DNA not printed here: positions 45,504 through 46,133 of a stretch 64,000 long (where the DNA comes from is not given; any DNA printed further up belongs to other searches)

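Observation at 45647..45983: Second SOS box with the same start-codon-embedded layout on an uncharacterised 109-aa protein: candidate new DNA-damage-inducible gene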

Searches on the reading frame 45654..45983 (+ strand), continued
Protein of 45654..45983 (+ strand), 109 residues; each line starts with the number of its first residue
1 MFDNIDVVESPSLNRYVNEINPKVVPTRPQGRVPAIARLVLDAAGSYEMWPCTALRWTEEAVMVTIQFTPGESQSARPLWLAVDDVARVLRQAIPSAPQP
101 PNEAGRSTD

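Call 46: search_protein_families(library=pfam, proteins=[L016:3178-3870:-, L017:3282-3953:+, L013:5595-6293:+, L015:4190-4795:-, L016:4463-4804:+, L011:4488-4895:+, L011:4076-4495:+, L009:3607-4146:+], max_evalue=0.01)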
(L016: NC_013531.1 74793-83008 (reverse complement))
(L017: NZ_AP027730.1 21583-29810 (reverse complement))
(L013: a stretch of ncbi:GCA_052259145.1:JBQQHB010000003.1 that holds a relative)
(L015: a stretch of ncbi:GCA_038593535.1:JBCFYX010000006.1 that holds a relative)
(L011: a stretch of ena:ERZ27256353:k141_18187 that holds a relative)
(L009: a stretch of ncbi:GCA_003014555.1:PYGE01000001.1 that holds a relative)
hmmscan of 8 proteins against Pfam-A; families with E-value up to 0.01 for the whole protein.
L016:3178-3870:- (230 aa): 0 families

L017:3282-3953:+ (223 aa): 0 families

L013:5595-6293:+ (232 aa): 0 families

L015:4190-4795:- (201 aa): 0 families

L016:4463-4804:+ (113 aa): 2 families
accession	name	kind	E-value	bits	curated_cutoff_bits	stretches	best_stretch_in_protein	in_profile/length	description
PF04545.22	Sigma70_r4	-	2.8e-06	27.2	24.1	1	42-84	2-40/50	Sigma-70, region 4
PF08281.18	Sigma70_r4_2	-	0.00094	19.2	25.7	1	37-84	3-46/54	Sigma-70, region 4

L011:4488-4895:+ (135 aa): 0 families

L011:4076-4495:+ (139 aa): 0 families

L009:3607-4146:+ (179 aa): 1 family
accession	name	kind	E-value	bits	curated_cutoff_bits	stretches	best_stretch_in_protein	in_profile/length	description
PF21806.3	DUF6879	-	8.3e-53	178.7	23.9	1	8-171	1-166/167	Family of unknown function (DUF6879)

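Call 48: search_protein_families(library=ncbifam, proteins=[L016:3178-3870:-, L017:3282-3953:+, L015:4190-4795:-, L013:5595-6293:+], max_evalue=1)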
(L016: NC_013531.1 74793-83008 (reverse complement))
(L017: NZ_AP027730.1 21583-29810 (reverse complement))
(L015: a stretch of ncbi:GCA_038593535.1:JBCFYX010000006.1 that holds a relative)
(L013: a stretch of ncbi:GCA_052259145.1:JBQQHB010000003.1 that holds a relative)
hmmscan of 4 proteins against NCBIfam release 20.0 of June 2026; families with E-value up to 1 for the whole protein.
L016:3178-3870:- (230 aa): 2 families
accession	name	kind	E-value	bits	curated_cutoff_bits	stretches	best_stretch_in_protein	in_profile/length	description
NF058630.1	repair_Rv3395c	exception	2.3e-46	157.3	65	1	46-196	1-153/153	DnaE2-dependent mutagenesis accessory factor ImuA'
NF033429.2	ImuA_translesion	equivalog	0.00029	20.8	150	1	60-159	47-149/181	translesion DNA synthesis-associated protein ImuA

L017:3282-3953:+ (223 aa): 2 families
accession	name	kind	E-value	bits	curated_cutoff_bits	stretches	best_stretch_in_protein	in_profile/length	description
NF058630.1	repair_Rv3395c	exception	2.9e-33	114.8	65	1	47-189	9-153/153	DnaE2-dependent mutagenesis accessory factor ImuA'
NF042937.1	leader_Ms4533A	equivalog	0.53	10.6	31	1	193-209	7-23/30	Ms4533A family Cys-rich leader peptide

L015:4190-4795:- (201 aa): 3 families
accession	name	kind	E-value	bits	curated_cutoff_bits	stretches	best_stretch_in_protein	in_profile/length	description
NF058630.1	repair_Rv3395c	exception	1.3e-39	135.4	65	1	10-159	2-153/153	DnaE2-dependent mutagenesis accessory factor ImuA'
NF006940.0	PRK09422.1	equivalog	0.2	10.6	344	1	16-73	137-194/338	alcohol dehydrogenase AdhP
TIGR01168.1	YSIRK_signal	domain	0.21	11.4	20.2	1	15-32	17-33/40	YSIRK-type signal peptide-containing protein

L013:5595-6293:+ (232 aa): 1 family
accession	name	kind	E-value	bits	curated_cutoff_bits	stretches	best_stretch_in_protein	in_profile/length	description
NF041397.1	TranRegGlpR_Halo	equivalog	0.1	12.2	300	1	174-219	17-60/253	HTH-type transcriptional regulator GlpR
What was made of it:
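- The recurring partner is imuA' (call 48).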

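Call 49: search_solved_structures(query=A3, max_evalue=1)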
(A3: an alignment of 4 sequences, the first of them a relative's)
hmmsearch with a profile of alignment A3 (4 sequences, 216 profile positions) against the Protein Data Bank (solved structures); distinct sequences matched with E-value up to 1: 0.

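Call 51: find_encoding_contigs(protein=P0154, flank=6000, max_places=1)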
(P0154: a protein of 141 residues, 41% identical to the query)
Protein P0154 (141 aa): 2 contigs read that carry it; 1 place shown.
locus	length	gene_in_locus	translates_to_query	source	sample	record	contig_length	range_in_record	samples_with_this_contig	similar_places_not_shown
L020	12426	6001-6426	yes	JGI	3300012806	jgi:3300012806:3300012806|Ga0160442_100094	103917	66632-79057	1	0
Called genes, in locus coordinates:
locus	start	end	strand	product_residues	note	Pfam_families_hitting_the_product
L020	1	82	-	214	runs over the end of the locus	PF00589:Phage_integrase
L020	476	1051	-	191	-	-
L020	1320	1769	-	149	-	PF10012:DUF2255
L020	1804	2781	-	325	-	PF00248:Aldo_ket_red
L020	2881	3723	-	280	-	PF00106:adh_short, PF01370:Epimerase (faint), PF08659:KR, PF13460:NAD_binding_10 (weak), PF13561:adh_short_C2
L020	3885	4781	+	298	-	PF13560:HTH_31, PF01381:HTH_3 (weak), PF17765:MLTR_LBD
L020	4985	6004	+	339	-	PF00724:Oxidored_FMN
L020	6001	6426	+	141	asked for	-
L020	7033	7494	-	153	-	-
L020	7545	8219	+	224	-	PF00440:TetR_N, PF13977:TetR_C_6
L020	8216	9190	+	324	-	PF01370:Epimerase, PF08338:DUF1731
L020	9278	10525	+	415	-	PF07992:Pyr_redox_2, PF00070:Pyr_redox, PF14759:Reductase_C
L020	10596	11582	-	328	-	-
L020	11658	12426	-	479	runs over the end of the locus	PF03446:NAD_binding_2 (weak), PF03721:UDPG_MGDP_dh_N, PF03807:F420_oxidored (faint), PF00984:UDPG_MGDP_dh, PF03720:UDPG_MGDP_dh_C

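Call 52: find_encoding_contigs(protein=P0117, flank=6000, max_places=1)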
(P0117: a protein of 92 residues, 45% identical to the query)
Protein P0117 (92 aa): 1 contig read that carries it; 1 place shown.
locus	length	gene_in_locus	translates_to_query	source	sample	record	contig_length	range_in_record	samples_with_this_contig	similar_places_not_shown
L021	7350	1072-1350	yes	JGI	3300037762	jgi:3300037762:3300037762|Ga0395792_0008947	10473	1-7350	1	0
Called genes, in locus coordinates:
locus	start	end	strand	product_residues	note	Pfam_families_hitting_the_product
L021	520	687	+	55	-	-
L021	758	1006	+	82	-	-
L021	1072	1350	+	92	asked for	-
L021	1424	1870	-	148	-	PF22091:DUF6941 (weak)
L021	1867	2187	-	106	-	-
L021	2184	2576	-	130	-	-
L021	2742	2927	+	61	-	-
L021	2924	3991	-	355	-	-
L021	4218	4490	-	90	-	-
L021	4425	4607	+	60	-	-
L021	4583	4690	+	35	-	-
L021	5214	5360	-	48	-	-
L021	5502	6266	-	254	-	-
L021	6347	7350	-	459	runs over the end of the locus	PF12307:DUF3631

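Call 53: find_encoding_contigs(protein=P0155, flank=6000, max_places=1)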
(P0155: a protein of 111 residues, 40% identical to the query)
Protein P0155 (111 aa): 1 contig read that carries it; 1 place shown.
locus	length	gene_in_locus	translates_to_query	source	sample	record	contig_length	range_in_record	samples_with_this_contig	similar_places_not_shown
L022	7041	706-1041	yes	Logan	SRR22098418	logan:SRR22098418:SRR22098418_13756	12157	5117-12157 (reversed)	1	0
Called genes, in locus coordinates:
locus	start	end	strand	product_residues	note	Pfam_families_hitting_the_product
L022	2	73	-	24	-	?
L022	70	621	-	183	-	PF00436:SSB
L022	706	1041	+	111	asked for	-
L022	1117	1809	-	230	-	-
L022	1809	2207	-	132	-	-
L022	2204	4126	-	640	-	PF02534:T4SS-DNA_transf, PF10412:TrwB_AAD_bind, PF12696:TraG-D_C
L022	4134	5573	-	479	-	-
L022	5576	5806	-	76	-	-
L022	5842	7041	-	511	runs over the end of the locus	-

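Call 55: search_protein_families(library=phrogs, proteins=[window:45675-45983:+, P0054, P0117, P0155, P0160, P0123, P0152], max_evalue=0.1)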
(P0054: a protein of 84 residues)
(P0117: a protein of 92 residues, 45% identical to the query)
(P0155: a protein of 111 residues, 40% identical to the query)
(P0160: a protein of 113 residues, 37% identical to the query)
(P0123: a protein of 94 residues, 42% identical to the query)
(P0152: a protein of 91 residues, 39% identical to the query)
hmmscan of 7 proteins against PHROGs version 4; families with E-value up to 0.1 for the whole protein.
window:45675-45983:+ (102 aa): 0 families

P0054 (84 aa): 0 families

P0117 (92 aa): 0 families

P0155 (111 aa): 0 families

P0160 (113 aa): 0 families

P0123 (94 aa): 0 families

P0152 (91 aa): 0 families

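Call 56: search_protein_families(library=padloc, proteins=[window:45675-45983:+, P0054, P0117, P0155, P0160, P0123, P0152], max_evalue=0.1)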
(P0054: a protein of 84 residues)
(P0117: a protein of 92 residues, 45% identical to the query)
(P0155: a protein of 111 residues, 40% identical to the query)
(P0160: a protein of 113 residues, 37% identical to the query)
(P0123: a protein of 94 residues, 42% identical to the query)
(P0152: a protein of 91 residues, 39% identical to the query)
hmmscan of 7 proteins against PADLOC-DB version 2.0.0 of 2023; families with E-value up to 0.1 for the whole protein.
window:45675-45983:+ (102 aa): 0 families

P0054 (84 aa): 0 families

P0117 (92 aa): 0 families

P0155 (111 aa): 0 families

P0160 (113 aa): 0 families

P0123 (94 aa): 0 families

P0152 (91 aa): 0 families

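Call 59: fold_search(model_id=the predicted structure, library=viral)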
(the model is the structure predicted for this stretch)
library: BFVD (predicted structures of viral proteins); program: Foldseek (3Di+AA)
matches with E <= 10: 558; with E <= 0.001: 0
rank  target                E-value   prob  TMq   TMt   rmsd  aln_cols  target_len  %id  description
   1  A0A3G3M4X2            1.4e-03  1.00  0.49  0.37   3.8        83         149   25  Uncharacterized protein [Arthrobacter phage Seahorse]
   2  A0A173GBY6            1.8e-02  0.99  0.37  0.41   6.6        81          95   10  Uncharacterized protein [Bacillus phage SalinJah]
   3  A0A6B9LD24            6.3e-02  1.00  0.43  0.68   2.3        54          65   11  Uncharacterized protein [Mycobacterium phage Onyinye]
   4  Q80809                8.0e-02  0.96  0.34  0.35   8.9        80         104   15  Pol polyprotein (Fragment) [Human T-cell leukemia virus type I]
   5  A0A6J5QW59            1.3e-01  0.99  0.41  0.60   4.0        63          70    6  Uncharacterized protein [uncultured Caudovirales phage]
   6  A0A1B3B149            1.3e-01  0.57  0.27  0.24   8.4        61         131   15  Uncharacterized protein [Gordonia phage Remus]
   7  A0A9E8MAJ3            1.4e-01  0.72  0.33  0.18  13.9        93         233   15  (no name in the UniProt tables at hand)
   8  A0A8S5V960            1.7e-01  0.97  0.41  0.55   4.3        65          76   14  Uncharacterized protein [Caudovirales sp. ctCpR1]
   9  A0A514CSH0            2.1e-01  0.98  0.39  0.14   2.7        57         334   16  Uncharacterized protein [Achromobacter phage Motura]
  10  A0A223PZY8            2.3e-01  0.69  0.35  0.06  16.1       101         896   16  Pol protein (Fragment) [Simian T-lymphotropic virus 1]
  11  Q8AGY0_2              2.5e-01  0.89  0.38  0.06  15.8        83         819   20  Gag-Pro-Pol polyprotein [Python molurus endogenous retrovirus]
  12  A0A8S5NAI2            2.5e-01  0.85  0.36  0.41   4.2        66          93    9  Uncharacterized protein [Phage sp. ctXnn1]
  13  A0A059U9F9            3.0e-01  0.69  0.31  0.35   9.5        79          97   13  Pol protein (Fragment) [Feline immunodeficiency virus]
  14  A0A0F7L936            3.0e-01  0.66  0.34  0.34   9.3        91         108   15  Uncharacterized protein [uncultured marine virus]
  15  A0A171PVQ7            3.2e-01  0.12  0.18  0.15   4.9        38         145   32  Bro28 [Heliothis virescens ascovirus 3f]
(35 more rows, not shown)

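Call 61: search_dna_similar(query=P0160, collection=plasmids, mode=protein, max_evalue=0.01, max_rows=40)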
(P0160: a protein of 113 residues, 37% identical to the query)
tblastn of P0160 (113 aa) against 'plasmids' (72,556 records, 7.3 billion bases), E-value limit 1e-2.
Records with a match: 3; places in all: 4; records where one place covers at least 80% of the query: 1.
Best place of each record, by identity: <60% 3.
By first word of the organism name: Xylanimonas 1; Brachybacterium 1; Paraoerskovia 1.
By predicted mobility (MOB-suite, as given by PLSDB): non-mobilizable 3.
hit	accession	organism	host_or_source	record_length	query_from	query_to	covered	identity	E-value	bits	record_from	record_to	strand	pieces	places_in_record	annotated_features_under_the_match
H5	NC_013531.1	Xylanimonas cellulosilytica DSM 15894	-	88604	1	107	95%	50.5%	4e-23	99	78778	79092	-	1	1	hypothetical protein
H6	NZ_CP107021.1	Brachybacterium huguangmaarense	Betula schmidtii,whole organism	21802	24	102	70%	45.1%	1e-4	47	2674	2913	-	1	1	hypothetical protein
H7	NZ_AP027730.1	Paraoerskovia sediminicola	cell culture,Sea sediment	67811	27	103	68%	41.6%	8e-6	50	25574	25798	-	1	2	none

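Call 62: search_dna_similar(query=P0117, collection=plasmids, mode=protein, max_evalue=0.01, max_rows=40)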
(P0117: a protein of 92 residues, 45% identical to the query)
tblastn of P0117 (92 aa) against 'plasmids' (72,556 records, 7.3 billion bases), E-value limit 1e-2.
Records with a match: 3; places in all: 4; records where one place covers at least 80% of the query: 2.
Best place of each record, by identity: <60% 3.
By first word of the organism name: Paraoerskovia 1; Xylanimonas 1; Brachybacterium 1.
By predicted mobility (MOB-suite, as given by PLSDB): non-mobilizable 3.
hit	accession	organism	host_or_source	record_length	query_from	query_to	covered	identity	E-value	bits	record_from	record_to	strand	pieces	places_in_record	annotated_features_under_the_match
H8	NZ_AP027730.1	Paraoerskovia sediminicola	cell culture,Sea sediment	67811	2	84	90%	47.0%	3e-8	56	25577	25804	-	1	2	none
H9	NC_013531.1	Xylanimonas cellulosilytica DSM 15894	-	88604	11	91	88%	39.8%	1e-6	52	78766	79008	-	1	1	hypothetical protein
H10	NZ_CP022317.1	Brachybacterium avium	Vultur gryphus,mono isolate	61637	24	85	67%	41.9%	7e-5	46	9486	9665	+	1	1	hypothetical protein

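Call 63: get_annotated_region(hit=H3, flank=3500)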
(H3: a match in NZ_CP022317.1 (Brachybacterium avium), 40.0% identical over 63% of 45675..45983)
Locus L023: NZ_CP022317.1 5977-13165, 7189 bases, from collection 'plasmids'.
description: Brachybacterium avium strain VR2415 plasmid unnamed1
organism: Brachybacterium avium (NCBI taxid 2017485)
taxonomy: Bacteria; Actinomycetota; Actinomycetes; Micrococcales; Dermabacteraceae; Brachybacterium; Brachybacterium avium
host: -; source: Vultur gryphus,mono isolate; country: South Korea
typing (MOB-suite, as given by PLSDB): non-mobilizable
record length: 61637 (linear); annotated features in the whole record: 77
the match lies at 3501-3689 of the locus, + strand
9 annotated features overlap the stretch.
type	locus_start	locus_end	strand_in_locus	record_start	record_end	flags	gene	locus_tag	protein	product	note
CDS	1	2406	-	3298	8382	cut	-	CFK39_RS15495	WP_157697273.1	hypothetical protein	-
CDS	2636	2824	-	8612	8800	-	-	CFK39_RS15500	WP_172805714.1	hypothetical protein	-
CDS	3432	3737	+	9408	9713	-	-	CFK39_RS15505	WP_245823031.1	hypothetical protein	-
CDS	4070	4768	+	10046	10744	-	-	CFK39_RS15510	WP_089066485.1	hypothetical protein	-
CDS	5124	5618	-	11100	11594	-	-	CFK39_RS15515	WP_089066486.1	hypothetical protein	-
CDS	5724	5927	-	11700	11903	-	-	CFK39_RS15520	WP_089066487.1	hypothetical protein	-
CDS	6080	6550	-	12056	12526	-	-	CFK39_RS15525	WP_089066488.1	prepilin peptidase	-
CDS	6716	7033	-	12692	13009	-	-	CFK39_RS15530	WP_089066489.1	Lsr2 family protein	-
CDS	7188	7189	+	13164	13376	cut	-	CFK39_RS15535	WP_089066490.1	hypothetical protein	-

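Call 64: get_annotated_region(hit=H4, flank=3500)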
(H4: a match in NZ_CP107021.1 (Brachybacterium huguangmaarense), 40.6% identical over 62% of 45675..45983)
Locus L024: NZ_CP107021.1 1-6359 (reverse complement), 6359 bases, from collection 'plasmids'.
description: Brachybacterium huguangmaarense strain BRM-3 plasmid unnamed, complete sequence
organism: Brachybacterium huguangmaarense (NCBI taxid 1652028)
taxonomy: Bacteria; Actinomycetota; Actinomycetes; Micrococcales; Dermabacteraceae; Brachybacterium; Brachybacterium huguangmaarense
host: -; source: Betula schmidtii,whole organism; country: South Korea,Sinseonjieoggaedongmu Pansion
typing (MOB-suite, as given by PLSDB): non-mobilizable
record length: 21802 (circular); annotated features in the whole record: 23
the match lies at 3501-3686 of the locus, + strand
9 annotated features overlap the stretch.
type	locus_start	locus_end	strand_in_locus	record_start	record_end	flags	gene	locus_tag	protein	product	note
CDS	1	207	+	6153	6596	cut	-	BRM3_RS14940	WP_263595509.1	single-stranded DNA-binding protein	-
CDS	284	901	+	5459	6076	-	-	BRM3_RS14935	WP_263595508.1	ParA family protein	-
CDS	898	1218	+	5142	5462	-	-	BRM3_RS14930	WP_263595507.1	hypothetical protein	-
CDS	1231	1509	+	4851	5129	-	-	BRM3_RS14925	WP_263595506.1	hypothetical protein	-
CDS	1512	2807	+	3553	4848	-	-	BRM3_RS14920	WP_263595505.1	hypothetical protein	-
CDS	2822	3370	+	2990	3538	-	-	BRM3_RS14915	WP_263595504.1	thermonuclease family protein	-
CDS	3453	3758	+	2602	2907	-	-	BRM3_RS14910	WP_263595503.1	hypothetical protein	-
CDS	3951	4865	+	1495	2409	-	-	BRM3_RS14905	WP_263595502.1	tyrosine-type recombinase/integrase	GO:0015074 - DNA integration [Evidence IEA]; GO:0006310 - DNA recombination [Evidence IEA]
CDS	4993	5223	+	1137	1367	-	-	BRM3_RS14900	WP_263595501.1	hypothetical protein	-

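Call 65: search_protein_families(library=pfam, alignment_id=A2, max_evalue=5)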
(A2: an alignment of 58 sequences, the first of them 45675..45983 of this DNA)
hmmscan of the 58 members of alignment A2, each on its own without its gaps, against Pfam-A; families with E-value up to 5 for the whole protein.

A. member 1, window:45675-45983:+ (102 aa): 0 families

B. families by the number of members that match (of 58 scanned): 18 families
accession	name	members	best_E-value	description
PF14237.11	GYF_2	3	0.039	GYF domain 2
PF17289.8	Terminase_6C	2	0.021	Terminase RNaseH-like domain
PF23368.1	DUF7092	2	0.046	Domain of unknown function (DUF7092)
PF18284.7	DNA_meth_N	2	0.13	DNA methylase N-terminal domain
PF20028.4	VMAP-C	1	0.0014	vWA-MoxR associated protein C-terminal domain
PF00848.25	Ring_hydroxyl_A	1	0.0099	Ring hydroxylating alpha subunit (catalytic domain)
PF25362.1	bPH_11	1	0.021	Bacterial PH domain-like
PF04911.17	ATP-synt_J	1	0.066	ATP synthase j chain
PF15958.10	DUF4761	1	0.074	Domain of unknown function (DUF4761)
PF22551.1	TY-Chap1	1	0.11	T3SS (YopN, CesT) and YbjN peptide-binding chaperone 1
PF19685.4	DUF6187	1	0.12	Family of unknown function (DUF6187)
PF09926.15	DUF2158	1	0.12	Uncharacterized small protein (DUF2158)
PF22886.1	DUF7021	1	0.13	Domain of unknown function (DUF7021)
PF24155.1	DUF7406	1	0.15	Domain of unknown function (DUF7406)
PF17468.7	GP52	1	0.16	Phage gene product 52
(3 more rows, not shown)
